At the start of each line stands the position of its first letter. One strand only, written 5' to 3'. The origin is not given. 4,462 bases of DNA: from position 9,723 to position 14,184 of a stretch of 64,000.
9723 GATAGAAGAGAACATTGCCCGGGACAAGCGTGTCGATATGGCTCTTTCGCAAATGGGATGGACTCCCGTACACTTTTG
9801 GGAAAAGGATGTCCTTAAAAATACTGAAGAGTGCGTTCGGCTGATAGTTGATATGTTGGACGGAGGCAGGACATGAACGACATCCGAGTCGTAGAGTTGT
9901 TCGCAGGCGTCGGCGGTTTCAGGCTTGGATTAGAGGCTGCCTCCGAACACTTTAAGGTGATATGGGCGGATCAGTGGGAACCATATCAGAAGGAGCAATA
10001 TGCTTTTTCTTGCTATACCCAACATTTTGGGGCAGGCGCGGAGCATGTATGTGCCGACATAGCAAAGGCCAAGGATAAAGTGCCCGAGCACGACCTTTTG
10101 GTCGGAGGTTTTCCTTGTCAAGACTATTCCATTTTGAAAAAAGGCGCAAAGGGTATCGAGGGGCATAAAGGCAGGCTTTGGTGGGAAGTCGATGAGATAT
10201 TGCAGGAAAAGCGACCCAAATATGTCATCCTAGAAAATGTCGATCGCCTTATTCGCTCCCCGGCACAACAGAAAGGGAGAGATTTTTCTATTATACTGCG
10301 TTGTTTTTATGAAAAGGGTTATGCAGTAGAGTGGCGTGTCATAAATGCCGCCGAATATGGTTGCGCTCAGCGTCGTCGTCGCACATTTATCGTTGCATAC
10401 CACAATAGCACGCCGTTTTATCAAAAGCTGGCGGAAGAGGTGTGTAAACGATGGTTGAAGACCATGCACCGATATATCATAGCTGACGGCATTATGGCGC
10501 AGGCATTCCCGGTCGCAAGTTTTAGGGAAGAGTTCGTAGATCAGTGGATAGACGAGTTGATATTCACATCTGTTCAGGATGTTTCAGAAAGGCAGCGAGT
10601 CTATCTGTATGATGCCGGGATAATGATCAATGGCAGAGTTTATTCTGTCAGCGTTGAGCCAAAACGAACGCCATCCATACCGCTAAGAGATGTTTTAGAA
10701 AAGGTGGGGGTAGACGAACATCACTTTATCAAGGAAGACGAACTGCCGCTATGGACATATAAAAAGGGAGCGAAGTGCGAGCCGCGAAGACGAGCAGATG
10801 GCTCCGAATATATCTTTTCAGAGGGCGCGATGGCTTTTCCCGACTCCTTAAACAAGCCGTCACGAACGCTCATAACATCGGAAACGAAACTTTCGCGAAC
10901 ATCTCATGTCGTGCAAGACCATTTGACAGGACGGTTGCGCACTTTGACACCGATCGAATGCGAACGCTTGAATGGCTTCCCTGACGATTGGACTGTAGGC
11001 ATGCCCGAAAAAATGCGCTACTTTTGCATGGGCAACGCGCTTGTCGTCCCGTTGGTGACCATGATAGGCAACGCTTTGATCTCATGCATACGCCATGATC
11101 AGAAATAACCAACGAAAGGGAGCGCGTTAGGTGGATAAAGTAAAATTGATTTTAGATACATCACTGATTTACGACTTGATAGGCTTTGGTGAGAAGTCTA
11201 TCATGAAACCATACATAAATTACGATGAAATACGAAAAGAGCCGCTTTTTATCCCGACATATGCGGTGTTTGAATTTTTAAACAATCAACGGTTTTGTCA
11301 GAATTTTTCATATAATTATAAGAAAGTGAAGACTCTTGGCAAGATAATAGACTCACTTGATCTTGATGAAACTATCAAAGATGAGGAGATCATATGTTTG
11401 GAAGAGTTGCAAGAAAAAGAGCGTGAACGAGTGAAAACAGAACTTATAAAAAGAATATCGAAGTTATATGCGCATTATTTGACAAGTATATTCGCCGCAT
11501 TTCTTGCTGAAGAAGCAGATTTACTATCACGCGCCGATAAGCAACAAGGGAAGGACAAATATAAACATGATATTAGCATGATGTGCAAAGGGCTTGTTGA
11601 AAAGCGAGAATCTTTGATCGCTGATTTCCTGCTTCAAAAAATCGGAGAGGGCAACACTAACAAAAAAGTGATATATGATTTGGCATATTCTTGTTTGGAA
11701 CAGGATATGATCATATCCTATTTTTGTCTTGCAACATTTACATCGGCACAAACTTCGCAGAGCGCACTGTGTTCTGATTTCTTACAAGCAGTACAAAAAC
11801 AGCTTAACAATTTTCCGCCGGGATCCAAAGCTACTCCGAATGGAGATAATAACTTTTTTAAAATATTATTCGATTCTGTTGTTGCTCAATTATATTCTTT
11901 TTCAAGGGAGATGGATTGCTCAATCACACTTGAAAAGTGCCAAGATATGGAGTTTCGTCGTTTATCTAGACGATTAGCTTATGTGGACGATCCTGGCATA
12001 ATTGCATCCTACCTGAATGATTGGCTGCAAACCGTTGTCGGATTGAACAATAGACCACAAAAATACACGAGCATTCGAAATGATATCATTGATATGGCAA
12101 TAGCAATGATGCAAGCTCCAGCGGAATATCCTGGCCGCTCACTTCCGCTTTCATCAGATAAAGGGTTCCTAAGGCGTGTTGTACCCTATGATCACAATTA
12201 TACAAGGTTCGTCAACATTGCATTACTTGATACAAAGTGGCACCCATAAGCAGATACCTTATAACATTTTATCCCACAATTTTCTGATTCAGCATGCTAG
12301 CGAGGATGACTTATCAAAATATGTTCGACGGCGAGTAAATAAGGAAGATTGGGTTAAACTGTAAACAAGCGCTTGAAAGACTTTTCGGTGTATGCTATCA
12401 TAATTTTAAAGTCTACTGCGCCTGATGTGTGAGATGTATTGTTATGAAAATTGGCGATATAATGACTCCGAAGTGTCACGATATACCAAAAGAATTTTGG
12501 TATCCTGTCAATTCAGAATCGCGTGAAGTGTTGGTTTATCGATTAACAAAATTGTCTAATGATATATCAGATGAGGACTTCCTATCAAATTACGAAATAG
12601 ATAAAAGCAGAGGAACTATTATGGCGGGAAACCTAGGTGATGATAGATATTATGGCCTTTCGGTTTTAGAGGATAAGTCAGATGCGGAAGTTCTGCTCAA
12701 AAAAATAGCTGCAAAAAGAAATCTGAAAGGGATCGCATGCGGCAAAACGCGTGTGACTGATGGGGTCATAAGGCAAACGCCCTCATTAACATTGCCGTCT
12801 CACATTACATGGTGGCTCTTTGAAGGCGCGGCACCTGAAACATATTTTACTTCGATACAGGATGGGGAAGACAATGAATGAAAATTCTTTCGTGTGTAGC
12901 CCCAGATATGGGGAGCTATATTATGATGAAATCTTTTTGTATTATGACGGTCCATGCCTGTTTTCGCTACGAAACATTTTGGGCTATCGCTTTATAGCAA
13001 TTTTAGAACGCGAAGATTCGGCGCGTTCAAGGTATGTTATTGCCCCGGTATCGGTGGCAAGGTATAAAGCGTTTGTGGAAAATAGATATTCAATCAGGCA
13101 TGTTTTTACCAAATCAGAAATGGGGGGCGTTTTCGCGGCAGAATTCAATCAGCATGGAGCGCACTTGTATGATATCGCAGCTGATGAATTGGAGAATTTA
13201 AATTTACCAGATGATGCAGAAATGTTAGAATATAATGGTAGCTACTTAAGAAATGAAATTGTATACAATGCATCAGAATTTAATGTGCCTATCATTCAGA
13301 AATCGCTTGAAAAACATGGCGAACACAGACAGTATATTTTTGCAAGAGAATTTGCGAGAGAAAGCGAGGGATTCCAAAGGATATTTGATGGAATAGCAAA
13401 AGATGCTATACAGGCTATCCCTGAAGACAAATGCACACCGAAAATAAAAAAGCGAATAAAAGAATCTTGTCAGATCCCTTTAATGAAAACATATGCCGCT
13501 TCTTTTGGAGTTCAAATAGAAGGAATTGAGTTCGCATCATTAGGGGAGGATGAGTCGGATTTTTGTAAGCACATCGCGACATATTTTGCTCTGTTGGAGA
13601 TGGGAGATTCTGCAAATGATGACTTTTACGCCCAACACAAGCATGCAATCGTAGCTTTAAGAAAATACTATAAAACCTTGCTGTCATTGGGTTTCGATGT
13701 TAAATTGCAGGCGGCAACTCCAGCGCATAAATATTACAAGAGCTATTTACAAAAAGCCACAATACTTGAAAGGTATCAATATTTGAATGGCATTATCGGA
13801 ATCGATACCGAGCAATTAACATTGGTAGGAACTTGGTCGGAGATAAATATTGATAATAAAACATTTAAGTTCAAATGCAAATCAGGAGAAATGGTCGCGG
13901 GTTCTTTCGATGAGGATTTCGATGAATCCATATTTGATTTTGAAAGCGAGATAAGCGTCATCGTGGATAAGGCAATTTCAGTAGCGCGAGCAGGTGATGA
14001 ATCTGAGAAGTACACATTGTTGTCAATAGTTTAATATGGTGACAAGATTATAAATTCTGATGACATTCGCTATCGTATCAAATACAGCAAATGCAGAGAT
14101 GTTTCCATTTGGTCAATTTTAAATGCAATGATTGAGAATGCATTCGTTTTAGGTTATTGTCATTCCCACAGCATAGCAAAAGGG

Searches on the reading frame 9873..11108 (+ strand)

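Call 4: search_protein_families(library=pfam, proteins=[window:9873-11108:+], max_evalue=0.1)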
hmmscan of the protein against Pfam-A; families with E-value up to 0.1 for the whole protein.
window:9873-11108:+ (411 aa): 1 family
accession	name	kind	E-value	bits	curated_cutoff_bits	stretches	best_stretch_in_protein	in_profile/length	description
PF00145.23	DNA_methylase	-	3.6e-66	224.2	22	1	4-403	1-323/324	C-5 cytosine-specific DNA methylase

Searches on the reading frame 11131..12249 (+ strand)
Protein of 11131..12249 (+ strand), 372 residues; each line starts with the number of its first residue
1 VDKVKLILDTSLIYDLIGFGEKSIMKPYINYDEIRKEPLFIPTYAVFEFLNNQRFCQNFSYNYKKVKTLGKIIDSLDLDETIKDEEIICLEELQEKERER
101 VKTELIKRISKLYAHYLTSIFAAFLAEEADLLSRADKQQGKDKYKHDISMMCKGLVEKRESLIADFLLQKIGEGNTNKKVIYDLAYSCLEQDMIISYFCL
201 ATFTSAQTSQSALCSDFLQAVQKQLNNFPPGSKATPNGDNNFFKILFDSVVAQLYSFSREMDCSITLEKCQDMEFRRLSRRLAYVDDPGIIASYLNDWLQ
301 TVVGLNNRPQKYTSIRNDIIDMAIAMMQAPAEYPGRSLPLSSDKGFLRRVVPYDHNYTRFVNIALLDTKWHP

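Call 4: search_protein_families(library=pfam, proteins=[window:11131-12249:+], max_evalue=0.1)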
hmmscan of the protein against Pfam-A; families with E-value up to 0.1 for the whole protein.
window:11131-12249:+ (372 aa): 0 families

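Call 5: search_protein_families(library=padloc, proteins=[window:11131-12249:+], max_evalue=0.1)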
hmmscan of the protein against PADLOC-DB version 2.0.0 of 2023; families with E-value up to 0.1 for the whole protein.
window:11131-12249:+ (372 aa): 0 families

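Call 6: search_protein_families(library=ncbifam, proteins=[window:11131-12249:+], max_evalue=0.1)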
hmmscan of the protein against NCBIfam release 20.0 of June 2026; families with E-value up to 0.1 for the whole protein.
window:11131-12249:+ (372 aa): 2 families
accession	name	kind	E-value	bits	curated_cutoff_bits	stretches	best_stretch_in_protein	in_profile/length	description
NF038143.1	HYxxLL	subfamily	0.033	14.2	50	1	39-117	32-121/197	NF038143 family protein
NF008751.0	PRK11784.1-3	equivalog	0.074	12.2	361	0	68-159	220-313/367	tRNA 2-selenouridine(34) synthase MnmH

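Call 7: search_protein_families(library=phrogs, proteins=[window:11131-12249:+], max_evalue=0.1)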
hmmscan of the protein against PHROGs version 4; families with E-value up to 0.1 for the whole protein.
window:11131-12249:+ (372 aa): 0 families

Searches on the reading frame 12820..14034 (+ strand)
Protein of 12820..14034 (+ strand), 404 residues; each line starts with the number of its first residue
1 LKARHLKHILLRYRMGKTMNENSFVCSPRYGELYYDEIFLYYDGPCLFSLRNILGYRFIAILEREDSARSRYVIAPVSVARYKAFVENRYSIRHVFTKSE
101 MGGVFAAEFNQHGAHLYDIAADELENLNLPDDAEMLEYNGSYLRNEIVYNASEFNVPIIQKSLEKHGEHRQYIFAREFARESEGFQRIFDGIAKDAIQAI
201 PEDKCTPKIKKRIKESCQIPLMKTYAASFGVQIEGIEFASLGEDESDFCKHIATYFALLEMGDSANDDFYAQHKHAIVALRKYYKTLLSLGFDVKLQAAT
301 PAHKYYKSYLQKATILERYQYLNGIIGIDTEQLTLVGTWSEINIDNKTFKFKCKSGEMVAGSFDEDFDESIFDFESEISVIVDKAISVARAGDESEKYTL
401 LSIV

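Call 4: search_protein_families(library=pfam, proteins=[window:12820-14034:+], max_evalue=0.1)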
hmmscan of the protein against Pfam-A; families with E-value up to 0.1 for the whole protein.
window:12820-14034:+ (404 aa): 1 family
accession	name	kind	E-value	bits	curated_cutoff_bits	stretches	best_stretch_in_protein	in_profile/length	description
PF20215.3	DUF6575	-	6.6e-12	45.7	26.6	1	26-136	6-119/218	Family of unknown function (DUF6575)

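Call 5: search_protein_families(library=padloc, proteins=[window:12820-14034:+], max_evalue=0.1)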
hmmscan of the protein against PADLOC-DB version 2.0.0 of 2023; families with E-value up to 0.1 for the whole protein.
window:12820-14034:+ (404 aa): 3 families
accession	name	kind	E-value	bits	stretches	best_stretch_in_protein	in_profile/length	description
PDLC04024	PD-T4-10_B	-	4.5e-06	24.3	1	31-148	15-125/353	-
PDLC04574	PDC-M32A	-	0.012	12.6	1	330-383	174-231/376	-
PDLC04748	PDC-M63B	-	0.012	12.5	1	260-367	162-270/326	-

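Call 6: search_protein_families(library=ncbifam, proteins=[window:12820-14034:+], max_evalue=0.1)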
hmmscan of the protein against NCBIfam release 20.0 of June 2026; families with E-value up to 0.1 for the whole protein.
window:12820-14034:+ (404 aa): 0 families

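Call 7: search_protein_families(library=phrogs, proteins=[window:12820-14034:+], max_evalue=0.1)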
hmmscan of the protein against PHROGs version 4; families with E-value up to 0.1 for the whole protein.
window:12820-14034:+ (404 aa): 0 families
